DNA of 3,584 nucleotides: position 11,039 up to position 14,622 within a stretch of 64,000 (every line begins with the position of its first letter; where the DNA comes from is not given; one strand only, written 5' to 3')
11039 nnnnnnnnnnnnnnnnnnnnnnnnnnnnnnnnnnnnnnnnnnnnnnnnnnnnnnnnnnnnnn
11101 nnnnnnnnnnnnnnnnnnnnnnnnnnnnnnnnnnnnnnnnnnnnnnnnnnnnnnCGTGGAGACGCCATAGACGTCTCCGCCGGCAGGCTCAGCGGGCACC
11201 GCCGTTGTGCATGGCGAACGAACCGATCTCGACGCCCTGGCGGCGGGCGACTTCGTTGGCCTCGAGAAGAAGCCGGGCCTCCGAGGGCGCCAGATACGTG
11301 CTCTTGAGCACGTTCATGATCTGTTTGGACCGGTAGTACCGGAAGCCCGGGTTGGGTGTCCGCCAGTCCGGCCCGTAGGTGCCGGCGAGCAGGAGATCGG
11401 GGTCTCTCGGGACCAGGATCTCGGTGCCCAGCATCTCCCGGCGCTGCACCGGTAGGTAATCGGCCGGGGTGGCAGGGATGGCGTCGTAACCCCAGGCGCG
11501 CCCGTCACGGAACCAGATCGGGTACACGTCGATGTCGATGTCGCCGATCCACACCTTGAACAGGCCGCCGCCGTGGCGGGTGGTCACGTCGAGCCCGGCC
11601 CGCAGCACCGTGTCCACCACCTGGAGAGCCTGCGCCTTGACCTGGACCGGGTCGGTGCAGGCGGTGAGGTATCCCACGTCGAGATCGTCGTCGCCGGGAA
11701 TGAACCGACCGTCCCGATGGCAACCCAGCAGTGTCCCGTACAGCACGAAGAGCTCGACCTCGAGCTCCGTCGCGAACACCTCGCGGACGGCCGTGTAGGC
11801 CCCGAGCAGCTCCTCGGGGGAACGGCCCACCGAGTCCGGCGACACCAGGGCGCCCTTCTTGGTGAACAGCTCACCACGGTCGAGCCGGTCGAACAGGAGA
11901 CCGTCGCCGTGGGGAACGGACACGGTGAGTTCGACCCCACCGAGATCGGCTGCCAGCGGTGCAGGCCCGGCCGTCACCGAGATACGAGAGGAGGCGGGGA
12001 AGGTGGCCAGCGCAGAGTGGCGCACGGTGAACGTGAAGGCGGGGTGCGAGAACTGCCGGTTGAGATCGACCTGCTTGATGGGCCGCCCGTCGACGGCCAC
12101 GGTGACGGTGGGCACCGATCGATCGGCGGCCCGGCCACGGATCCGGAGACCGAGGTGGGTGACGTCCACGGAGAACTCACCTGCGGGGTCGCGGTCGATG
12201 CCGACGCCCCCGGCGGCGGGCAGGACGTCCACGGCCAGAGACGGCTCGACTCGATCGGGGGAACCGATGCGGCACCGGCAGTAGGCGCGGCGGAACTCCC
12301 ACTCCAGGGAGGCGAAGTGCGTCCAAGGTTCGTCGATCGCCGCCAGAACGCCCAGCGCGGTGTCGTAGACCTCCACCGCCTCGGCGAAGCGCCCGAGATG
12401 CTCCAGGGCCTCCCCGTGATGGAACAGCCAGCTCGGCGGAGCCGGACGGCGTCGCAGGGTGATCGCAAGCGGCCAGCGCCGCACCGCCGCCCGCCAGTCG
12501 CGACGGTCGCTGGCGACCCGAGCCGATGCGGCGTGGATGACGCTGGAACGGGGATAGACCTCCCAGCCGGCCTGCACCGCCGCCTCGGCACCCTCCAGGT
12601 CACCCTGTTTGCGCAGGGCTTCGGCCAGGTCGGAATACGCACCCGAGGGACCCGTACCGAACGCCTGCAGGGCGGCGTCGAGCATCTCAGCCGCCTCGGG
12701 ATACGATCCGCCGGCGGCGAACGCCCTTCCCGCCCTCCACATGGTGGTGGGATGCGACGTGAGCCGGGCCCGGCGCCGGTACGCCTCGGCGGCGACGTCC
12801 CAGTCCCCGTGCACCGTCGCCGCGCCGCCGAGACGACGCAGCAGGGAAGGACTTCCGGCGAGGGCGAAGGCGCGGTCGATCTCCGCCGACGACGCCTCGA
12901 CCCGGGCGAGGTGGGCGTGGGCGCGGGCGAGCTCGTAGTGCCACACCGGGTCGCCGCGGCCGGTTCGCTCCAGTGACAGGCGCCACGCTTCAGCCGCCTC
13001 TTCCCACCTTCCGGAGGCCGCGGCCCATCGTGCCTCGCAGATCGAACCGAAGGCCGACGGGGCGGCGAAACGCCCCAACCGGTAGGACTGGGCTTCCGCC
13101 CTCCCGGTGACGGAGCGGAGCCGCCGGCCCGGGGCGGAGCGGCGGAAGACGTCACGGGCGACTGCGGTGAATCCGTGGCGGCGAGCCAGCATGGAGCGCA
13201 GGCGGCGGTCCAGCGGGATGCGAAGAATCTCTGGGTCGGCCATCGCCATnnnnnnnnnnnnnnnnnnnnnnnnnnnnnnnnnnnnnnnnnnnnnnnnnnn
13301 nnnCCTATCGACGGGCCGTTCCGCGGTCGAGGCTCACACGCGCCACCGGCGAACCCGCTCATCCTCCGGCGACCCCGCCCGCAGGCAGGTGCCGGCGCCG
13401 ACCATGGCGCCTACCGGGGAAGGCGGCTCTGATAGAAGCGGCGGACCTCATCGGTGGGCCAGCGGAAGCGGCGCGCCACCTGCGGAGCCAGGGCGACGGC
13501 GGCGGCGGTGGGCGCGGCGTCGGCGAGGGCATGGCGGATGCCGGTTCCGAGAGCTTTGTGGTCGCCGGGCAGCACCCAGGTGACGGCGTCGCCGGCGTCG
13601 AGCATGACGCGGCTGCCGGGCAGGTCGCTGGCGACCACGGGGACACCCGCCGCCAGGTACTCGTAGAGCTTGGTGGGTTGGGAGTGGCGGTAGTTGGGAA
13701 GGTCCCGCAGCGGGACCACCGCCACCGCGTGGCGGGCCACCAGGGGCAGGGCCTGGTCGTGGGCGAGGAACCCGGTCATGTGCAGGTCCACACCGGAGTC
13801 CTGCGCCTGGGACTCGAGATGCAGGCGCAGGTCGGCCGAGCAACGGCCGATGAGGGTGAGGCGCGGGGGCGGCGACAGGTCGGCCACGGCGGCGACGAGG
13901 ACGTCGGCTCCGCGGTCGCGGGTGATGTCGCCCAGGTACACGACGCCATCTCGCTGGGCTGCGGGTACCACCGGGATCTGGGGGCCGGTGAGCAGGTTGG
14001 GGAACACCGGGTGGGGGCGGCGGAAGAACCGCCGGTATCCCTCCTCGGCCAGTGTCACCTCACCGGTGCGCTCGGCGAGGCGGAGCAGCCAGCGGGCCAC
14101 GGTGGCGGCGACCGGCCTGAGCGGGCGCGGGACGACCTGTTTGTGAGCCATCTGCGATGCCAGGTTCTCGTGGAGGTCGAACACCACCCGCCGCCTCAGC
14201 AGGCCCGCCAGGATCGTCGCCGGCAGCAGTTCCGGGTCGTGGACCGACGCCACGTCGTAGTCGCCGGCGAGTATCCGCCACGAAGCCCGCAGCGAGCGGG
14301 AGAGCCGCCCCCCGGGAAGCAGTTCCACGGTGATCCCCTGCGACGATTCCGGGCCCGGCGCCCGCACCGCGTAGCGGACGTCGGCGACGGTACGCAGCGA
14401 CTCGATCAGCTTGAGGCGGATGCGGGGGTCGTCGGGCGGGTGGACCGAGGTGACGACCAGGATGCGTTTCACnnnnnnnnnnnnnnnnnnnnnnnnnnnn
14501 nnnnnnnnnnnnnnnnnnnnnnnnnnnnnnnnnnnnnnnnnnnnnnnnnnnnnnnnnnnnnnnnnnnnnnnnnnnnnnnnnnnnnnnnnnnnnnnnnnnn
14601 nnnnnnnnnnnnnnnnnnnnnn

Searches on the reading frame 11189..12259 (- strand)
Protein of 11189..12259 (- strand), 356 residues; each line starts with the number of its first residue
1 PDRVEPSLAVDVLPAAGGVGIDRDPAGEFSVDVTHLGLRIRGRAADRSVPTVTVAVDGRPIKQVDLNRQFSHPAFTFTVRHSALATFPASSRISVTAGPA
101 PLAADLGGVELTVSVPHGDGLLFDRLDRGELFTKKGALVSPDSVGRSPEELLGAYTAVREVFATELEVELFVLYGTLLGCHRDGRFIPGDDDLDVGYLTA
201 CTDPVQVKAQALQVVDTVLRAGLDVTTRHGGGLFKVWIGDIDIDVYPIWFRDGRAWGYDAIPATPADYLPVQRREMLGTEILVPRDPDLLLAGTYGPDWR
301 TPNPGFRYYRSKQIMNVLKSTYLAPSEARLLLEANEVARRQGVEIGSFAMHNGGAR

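Call 35: search_protein_families(library=pfam, proteins=[window:11189-12259:-], max_evalue=1)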
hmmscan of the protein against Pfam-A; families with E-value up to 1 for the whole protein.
window:11189-12259:- (356 aa): 2 families
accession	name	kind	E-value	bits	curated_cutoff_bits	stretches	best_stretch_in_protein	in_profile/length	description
PF04991.19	LicD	-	9.9e-06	26.2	22.6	1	167-195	5-33/227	LicD family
PF16841.11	CBM60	-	0.075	14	28.2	1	38-80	4-45/91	Ca-dependent carbohydrate-binding module xylan-binding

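Call 63: search_solved_structures(query=window:11189-12259:-, max_evalue=1, show_alignments=1)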
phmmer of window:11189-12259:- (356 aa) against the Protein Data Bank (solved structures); distinct sequences matched with E-value up to 1: 2.
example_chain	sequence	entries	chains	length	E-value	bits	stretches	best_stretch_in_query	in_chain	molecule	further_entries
5n1t_A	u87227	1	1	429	0.22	13.5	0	227-266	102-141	flavin-binding subunit of sulfide dehydrogenase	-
7mdh_A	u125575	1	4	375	0.93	11.5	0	39-119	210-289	PROTEIN (MALATE DEHYDROGENASE)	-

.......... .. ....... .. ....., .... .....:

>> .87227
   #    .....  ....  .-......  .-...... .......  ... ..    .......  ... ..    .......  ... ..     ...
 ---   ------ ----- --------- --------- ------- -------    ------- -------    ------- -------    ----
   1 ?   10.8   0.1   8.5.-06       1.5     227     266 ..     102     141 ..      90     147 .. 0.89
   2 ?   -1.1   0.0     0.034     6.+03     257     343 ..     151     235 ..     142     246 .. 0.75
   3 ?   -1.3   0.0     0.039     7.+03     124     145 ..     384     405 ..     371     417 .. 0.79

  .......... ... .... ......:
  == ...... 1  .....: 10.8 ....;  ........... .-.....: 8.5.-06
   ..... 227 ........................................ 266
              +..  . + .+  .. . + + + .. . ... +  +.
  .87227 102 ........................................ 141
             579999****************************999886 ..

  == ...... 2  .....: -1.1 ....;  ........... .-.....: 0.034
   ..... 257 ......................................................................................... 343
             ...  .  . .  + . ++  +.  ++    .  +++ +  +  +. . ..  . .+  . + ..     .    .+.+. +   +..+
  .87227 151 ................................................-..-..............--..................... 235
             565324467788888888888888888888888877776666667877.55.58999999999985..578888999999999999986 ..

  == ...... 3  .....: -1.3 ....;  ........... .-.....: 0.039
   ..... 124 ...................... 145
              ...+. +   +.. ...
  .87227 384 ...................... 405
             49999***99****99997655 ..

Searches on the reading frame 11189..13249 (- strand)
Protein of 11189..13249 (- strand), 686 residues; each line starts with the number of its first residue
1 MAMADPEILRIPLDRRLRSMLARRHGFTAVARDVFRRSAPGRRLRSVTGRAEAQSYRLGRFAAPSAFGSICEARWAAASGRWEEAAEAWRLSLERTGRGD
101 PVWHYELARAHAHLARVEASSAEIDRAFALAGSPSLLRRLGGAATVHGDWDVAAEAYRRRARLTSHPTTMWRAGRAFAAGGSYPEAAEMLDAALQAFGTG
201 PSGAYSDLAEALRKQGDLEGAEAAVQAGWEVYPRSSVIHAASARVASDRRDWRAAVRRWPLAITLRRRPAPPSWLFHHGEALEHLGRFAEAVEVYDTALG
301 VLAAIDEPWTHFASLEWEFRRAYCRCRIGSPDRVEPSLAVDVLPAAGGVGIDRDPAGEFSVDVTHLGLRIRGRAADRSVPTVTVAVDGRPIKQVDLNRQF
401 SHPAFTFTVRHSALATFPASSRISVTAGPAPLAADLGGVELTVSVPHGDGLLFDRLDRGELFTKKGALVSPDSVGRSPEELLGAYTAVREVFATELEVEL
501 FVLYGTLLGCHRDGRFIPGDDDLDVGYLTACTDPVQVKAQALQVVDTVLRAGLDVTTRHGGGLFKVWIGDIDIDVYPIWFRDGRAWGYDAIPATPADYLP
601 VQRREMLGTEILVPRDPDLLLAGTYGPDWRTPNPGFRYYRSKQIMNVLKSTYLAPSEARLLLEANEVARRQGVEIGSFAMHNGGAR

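Call 9: search_protein_families(library=pfam, proteins=[window:11189-13249:-])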
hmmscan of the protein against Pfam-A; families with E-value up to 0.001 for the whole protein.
window:11189-13249:- (686 aa): 10 families
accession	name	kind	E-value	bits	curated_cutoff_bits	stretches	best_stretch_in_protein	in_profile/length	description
PF07719.23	TPR_2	-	7.8e-13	47.9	27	0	279-299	8-28/34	Tetratricopeptide repeat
PF13432.12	TPR_16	-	8.8e-11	42.5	32.7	3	243-299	4-58/65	Tetratricopeptide repeat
PF13428.12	TPR_14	-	2e-09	37.6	23.5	0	204-244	3-43/44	Tetratricopeptide repeat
PF14559.12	TPR_19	-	7.4e-09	36.3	25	1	180-244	4-67/68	Tetratricopeptide repeat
PF13424.12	TPR_12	-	1.6e-05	25.4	30.1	0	169-226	5-69/77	Tetratricopeptide repeat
PF04991.19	LicD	-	2.8e-05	24.8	22.6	1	497-525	5-33/227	LicD family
PF13174.12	TPR_6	-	4.8e-05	24.2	26.3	0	170-196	3-29/33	Tetratricopeptide repeat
PF00515.34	TPR_1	-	0.00035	20.7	27.8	0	279-299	8-28/34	Tetratricopeptide repeat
PF13181.12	TPR_8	-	0.00059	20.2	25.7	0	276-299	5-28/34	Tetratricopeptide repeat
PF07721.20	TPR_4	-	0.0006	20.6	27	0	204-226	3-25/26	Tetratricopeptide repeat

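Call 28: search_protein_families(library=ncbifam, proteins=[window:11189-13249:-], max_evalue=0.01)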
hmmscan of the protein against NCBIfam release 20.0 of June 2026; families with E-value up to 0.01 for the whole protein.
window:11189-13249:- (686 aa): 3 families
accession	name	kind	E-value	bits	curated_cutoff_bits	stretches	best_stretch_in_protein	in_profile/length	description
NF045866.1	GGPL_Ptran_Mf1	equivalog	2.2e-07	31.2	225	1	498-525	21-48/240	diacylglycerol cholinephosphotransferase Mf1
TIGR02552.1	LcrH_SycD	equivalog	4.5e-06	26.4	104.8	0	139-199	57-118/136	SycD/LcrH family type III secretion system chaperone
NF040959.1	MamA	equivalog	1.9e-05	24.2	200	1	139-257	76-194/204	magnetosome protein MamA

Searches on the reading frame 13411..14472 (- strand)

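Call 9: search_protein_families(library=pfam, proteins=[window:13411-14472:-])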
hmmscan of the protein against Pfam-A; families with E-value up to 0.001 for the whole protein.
window:13411-14472:- (353 aa): 4 families
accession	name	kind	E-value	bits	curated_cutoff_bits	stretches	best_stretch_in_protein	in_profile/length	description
PF13692.12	Glyco_trans_1_4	-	1.5e-16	61.4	27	1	176-318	3-142/142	Glycosyl transferases group 1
PF00534.26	Glycos_transf_1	-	1.3e-13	51.3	26.4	1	177-319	18-159/172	Glycosyl transferases group 1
PF13439.12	Glyco_transf_4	-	0.00033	21.1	28.5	1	54-135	55-136/170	Glycosyltransferase Family 4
PF13524.12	Glyco_trans_1_2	-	0.00065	20.1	25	0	229-319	28-115/144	Glycosyl transferase-like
